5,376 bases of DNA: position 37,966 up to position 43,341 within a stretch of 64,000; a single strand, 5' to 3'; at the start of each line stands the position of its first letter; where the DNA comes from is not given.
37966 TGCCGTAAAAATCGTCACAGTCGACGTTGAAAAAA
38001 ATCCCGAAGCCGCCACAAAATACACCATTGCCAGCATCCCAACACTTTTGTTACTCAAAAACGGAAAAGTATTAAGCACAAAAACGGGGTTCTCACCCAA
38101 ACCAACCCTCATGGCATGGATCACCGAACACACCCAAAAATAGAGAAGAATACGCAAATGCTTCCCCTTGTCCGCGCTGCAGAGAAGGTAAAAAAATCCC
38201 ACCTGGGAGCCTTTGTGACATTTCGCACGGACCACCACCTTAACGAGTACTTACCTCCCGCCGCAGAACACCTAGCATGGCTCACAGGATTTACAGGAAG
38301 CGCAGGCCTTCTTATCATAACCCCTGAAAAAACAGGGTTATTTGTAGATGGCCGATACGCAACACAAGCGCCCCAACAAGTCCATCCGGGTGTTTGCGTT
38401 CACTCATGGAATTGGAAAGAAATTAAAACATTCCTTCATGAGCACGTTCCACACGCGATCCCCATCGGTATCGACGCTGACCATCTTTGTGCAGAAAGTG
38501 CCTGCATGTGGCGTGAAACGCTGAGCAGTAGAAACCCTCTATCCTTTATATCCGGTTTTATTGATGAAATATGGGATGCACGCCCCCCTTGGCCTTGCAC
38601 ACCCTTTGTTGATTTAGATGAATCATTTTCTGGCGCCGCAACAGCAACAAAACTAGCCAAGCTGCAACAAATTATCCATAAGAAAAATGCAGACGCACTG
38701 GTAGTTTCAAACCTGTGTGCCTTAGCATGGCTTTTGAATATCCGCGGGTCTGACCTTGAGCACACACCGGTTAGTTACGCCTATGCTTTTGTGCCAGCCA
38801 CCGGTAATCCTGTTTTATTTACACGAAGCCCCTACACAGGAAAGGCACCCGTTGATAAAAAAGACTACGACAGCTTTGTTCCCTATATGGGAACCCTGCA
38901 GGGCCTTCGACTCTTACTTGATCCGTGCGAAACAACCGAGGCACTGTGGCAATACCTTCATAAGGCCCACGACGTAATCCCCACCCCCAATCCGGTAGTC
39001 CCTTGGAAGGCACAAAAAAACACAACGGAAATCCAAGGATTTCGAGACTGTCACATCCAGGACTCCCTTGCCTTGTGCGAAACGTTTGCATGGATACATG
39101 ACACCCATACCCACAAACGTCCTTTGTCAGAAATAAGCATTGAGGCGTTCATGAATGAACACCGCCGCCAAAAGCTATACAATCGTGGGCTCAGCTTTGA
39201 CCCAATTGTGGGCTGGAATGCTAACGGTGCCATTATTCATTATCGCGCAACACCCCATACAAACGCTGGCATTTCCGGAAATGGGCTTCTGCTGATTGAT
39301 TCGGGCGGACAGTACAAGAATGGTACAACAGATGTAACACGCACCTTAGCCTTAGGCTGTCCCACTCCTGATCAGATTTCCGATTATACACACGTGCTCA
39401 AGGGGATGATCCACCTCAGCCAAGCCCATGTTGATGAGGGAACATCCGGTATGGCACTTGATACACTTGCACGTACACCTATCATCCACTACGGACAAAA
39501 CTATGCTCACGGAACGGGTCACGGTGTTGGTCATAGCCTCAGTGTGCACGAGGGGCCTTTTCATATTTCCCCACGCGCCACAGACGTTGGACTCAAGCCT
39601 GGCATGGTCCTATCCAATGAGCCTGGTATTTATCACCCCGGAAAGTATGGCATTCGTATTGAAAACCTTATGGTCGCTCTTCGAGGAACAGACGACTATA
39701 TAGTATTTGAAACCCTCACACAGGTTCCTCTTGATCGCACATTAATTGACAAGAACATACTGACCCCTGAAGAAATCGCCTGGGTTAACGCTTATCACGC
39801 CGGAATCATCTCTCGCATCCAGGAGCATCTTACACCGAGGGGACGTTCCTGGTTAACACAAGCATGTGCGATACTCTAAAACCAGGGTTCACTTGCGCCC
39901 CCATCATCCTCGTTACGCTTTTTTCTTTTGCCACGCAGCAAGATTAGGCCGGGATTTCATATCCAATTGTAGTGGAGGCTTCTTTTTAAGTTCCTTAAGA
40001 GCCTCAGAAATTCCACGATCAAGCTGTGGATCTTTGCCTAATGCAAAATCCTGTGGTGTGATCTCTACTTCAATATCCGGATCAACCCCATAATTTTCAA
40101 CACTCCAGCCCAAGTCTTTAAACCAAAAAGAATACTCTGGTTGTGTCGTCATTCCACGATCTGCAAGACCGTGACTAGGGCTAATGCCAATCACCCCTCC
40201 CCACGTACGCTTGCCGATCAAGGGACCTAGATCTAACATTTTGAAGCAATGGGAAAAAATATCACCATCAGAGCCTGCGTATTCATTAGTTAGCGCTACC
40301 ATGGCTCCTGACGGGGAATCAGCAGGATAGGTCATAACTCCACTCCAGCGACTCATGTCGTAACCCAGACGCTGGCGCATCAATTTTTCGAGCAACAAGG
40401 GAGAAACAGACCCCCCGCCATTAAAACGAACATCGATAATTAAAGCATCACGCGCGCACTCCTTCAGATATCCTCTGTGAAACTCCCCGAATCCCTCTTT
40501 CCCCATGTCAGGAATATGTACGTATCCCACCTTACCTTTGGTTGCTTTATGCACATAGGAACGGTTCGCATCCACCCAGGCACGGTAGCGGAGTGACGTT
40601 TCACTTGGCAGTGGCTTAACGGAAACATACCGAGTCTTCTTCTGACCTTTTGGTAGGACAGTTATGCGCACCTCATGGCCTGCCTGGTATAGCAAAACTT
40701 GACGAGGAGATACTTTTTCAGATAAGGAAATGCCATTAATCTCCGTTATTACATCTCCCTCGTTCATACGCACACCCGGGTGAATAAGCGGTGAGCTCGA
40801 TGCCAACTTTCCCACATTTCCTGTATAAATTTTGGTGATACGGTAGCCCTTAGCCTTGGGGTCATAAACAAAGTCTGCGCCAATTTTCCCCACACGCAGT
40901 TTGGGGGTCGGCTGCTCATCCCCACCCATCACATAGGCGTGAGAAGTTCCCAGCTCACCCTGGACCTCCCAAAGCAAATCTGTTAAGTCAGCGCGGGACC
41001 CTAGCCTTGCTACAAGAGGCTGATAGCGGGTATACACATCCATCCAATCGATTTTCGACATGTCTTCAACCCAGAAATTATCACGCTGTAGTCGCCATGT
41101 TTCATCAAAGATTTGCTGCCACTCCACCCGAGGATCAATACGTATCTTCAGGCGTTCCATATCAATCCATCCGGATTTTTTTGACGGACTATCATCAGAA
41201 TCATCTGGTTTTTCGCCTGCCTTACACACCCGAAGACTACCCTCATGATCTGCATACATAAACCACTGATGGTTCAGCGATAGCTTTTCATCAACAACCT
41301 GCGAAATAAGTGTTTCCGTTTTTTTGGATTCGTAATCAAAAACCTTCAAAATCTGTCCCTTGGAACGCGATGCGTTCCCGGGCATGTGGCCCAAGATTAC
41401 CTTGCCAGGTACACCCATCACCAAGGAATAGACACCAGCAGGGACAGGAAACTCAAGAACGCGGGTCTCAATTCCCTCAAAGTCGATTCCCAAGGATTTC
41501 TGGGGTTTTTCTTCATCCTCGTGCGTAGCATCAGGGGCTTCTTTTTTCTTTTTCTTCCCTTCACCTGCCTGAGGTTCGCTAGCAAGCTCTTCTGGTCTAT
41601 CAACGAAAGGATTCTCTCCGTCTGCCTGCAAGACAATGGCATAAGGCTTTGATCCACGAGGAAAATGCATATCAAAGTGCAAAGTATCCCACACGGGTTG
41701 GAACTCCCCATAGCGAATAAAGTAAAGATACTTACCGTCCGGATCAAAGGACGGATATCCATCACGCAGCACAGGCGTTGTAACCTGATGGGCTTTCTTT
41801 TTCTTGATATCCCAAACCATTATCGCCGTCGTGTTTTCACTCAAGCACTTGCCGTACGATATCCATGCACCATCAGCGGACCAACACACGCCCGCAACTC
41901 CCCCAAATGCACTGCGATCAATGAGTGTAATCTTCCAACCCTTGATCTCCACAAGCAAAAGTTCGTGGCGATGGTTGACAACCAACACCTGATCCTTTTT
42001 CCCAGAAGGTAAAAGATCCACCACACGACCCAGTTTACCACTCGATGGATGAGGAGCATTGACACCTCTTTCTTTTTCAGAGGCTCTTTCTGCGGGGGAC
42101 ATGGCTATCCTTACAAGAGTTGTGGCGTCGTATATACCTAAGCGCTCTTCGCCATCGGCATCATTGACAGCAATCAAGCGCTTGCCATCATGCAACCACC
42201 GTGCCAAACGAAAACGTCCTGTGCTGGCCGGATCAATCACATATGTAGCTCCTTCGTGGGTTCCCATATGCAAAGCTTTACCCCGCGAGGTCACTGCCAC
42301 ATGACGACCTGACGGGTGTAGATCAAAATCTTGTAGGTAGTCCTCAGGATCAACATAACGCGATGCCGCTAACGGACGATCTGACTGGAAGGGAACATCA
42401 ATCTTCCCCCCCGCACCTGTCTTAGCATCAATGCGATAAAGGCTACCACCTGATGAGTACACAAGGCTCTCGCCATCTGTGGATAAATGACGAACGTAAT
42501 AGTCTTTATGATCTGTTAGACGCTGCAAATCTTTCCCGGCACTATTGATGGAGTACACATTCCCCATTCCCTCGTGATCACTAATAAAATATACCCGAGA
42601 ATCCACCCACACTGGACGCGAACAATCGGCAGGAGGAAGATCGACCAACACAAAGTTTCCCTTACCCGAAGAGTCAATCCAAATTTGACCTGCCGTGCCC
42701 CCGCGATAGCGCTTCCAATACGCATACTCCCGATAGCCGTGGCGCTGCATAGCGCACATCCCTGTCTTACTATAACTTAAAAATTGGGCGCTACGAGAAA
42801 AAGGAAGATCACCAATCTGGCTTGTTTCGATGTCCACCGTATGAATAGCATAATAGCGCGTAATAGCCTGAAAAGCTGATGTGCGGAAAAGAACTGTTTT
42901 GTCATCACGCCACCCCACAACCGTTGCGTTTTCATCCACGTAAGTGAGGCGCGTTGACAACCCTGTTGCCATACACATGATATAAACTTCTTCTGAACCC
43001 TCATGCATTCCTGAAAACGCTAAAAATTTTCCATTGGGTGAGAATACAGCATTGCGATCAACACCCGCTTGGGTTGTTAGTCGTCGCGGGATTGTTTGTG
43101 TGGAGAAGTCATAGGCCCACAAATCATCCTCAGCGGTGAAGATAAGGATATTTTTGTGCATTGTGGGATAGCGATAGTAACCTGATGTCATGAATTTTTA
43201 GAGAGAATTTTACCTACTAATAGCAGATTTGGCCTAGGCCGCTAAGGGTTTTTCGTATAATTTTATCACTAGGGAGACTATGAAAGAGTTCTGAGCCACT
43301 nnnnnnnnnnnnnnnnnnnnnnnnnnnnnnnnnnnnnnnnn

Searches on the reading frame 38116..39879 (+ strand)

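Call 5: search_protein_families(library=pfam, proteins=[window:38116-39879:+])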
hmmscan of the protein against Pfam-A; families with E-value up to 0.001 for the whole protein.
window:38116-39879:+ (587 aa): 4 families
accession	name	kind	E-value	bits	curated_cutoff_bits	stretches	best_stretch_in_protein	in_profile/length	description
PF00557.29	Peptidase_M24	-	4e-47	161.1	23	1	309-520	3-205/208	Metallopeptidase family M24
PF16189.11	Creatinase_N_2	-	1.5e-31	110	29.7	1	156-305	2-161/161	Creatinase/Prolidase N-terminal domain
PF16188.10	Peptidase_M24_C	-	6.2e-19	68.1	28.9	1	528-585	2-61/63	C-terminal region of peptidase_M24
PF01321.24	Creatinase_N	-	1.9e-18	67.6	22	1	22-143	6-116/128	Creatinase/Prolidase N-terminal domain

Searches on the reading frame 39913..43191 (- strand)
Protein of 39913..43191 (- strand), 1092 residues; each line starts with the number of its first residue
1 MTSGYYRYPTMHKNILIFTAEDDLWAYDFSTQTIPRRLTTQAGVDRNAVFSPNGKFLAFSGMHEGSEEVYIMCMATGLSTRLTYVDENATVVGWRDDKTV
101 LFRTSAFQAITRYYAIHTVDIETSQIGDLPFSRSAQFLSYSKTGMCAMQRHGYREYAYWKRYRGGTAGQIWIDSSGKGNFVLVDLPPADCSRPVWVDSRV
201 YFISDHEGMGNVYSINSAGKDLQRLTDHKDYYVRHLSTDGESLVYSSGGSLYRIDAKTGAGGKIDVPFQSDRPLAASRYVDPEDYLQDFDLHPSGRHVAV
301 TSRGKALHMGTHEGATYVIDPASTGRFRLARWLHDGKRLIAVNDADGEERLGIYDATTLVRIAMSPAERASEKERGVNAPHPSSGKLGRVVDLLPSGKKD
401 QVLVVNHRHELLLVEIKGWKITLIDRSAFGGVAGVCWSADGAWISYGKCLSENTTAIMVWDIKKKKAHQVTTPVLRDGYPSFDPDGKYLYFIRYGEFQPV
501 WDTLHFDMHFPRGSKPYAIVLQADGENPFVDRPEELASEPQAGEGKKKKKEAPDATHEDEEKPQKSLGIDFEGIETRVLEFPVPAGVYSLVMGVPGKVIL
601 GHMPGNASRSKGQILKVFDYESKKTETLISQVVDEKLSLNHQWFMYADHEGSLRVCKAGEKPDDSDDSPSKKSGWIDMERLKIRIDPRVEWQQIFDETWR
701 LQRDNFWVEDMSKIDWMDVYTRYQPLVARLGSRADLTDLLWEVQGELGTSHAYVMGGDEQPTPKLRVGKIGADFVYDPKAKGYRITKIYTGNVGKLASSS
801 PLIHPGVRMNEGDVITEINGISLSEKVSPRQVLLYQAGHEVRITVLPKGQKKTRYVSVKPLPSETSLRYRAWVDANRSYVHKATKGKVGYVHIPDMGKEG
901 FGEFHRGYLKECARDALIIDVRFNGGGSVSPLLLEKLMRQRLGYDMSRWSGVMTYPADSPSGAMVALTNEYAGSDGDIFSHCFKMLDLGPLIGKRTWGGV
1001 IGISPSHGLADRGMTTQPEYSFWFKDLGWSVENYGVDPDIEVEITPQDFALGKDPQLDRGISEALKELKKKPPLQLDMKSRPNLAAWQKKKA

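Call 5: search_protein_families(library=pfam, proteins=[window:39913-43191:-])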
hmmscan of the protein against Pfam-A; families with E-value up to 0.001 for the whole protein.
window:39913-43191:- (1092 aa): 6 families
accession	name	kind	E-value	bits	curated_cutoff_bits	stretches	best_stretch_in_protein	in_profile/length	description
PF03572.23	Peptidase_S41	-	2.9e-24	85.9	24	1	887-1042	1-165/165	Peptidase family S41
PF14684.11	Tricorn_C1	-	6.3e-24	84.1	24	1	687-745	1-59/59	Tricorn protease C1 domain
PF14685.13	PDZ_Tricorn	-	1.1e-20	73.9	25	1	768-856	1-86/88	Tricorn protease PDZ domain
PF07676.18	PD40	-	4.1e-10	39.8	20.9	1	476-496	10-30/38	WD40-like Beta Propeller Repeat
PF25174.1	Beta-prop_THOC3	-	2.9e-05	23.7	305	0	433-493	92-148/272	THOC3 beta-propeller domain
PF00930.27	DPPIV_N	-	0.00012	21.4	22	0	20-92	21-88/354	Dipeptidyl peptidase IV (DPP IV) N-terminal region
